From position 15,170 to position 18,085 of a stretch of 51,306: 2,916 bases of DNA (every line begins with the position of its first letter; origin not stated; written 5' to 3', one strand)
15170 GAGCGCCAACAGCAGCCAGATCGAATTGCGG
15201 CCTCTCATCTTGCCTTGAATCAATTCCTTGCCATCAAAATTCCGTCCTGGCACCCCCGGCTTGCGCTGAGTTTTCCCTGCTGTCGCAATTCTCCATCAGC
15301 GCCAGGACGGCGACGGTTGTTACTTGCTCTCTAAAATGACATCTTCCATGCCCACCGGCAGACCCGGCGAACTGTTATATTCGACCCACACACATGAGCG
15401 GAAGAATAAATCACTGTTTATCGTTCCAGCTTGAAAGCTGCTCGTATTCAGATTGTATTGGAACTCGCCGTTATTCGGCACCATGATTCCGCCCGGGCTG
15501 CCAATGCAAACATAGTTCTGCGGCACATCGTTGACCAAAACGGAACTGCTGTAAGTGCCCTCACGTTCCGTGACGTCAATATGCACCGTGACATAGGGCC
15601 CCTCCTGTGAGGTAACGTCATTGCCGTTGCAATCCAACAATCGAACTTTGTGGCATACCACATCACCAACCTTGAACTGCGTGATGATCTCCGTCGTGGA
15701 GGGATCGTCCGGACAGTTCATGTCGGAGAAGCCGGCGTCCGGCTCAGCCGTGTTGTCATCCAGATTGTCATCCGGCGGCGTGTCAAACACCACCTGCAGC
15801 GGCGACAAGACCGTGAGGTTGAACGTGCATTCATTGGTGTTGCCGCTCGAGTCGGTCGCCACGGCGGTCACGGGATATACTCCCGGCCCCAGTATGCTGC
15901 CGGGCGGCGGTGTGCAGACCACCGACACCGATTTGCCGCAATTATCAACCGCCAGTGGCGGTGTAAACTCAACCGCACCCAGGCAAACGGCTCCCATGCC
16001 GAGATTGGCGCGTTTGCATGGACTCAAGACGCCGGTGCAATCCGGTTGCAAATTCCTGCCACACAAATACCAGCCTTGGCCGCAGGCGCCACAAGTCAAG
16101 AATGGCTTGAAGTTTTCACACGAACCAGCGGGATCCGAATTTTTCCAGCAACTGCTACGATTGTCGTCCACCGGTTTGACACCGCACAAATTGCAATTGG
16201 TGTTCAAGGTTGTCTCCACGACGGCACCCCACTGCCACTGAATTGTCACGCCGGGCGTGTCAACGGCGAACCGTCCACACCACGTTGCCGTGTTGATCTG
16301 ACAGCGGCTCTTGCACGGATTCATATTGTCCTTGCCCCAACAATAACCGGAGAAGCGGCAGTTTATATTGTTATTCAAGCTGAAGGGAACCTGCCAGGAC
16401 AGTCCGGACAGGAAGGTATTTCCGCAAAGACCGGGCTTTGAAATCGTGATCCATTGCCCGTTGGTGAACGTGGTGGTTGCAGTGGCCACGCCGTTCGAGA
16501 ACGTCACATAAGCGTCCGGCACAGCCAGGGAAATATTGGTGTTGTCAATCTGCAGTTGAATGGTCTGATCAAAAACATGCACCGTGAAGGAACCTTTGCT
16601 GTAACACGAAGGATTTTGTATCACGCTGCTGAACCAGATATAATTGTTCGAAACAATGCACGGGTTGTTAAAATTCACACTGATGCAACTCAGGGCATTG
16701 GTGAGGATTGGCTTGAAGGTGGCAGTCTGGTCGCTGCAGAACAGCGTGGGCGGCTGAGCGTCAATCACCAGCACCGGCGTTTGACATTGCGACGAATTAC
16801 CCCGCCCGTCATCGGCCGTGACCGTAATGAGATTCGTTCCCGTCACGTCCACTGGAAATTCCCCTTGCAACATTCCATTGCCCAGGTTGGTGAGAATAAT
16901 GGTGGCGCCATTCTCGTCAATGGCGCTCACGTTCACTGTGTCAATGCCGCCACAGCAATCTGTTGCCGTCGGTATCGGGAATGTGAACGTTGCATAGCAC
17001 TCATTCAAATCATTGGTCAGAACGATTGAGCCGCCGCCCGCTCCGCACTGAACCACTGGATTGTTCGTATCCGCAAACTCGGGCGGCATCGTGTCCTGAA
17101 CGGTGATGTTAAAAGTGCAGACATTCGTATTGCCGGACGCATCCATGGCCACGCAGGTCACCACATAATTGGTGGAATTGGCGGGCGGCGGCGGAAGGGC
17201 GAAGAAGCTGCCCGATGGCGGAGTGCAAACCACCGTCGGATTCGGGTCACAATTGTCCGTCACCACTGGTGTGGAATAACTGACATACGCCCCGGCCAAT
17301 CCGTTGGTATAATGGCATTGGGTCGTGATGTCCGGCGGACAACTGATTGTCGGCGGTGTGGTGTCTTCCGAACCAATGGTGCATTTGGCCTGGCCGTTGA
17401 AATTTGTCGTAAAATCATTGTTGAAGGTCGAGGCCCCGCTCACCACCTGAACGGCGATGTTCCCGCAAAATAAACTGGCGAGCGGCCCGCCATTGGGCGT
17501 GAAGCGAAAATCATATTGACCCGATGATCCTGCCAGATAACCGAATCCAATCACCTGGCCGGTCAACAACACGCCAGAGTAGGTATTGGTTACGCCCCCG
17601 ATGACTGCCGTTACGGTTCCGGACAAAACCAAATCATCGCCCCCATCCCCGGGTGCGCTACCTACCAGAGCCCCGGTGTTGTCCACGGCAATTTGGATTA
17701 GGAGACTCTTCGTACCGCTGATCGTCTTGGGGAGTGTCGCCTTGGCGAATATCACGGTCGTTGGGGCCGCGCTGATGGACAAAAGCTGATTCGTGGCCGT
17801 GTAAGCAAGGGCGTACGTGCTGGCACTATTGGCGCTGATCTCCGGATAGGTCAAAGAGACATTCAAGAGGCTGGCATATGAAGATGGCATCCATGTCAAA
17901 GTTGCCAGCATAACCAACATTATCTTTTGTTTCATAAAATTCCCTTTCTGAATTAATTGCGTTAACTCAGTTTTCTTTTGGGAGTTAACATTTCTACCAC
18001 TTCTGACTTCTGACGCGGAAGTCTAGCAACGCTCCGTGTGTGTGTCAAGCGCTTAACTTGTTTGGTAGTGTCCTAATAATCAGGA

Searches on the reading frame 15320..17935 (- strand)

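Call 42: search_protein_families(library=pfam, proteins=[window:15320-17935:-], max_evalue=0.001)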
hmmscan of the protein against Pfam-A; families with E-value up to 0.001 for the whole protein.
window:15320-17935:- (871 aa): 2 families
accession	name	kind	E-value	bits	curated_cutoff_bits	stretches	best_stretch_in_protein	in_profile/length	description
PF02494.22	HYR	-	4.9e-24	84.9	21.7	2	655-709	27-81/81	HYR domain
PF19077.6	Big_13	-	9.9e-05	23.2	27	0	682-709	72-100/102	Bacterial Ig-like domain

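Call 77: search_protein_families(library=padloc, proteins=[window:15320-17935:-], max_evalue=0.001)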
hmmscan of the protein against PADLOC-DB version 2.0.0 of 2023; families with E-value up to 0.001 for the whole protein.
window:15320-17935:- (871 aa): 0 families
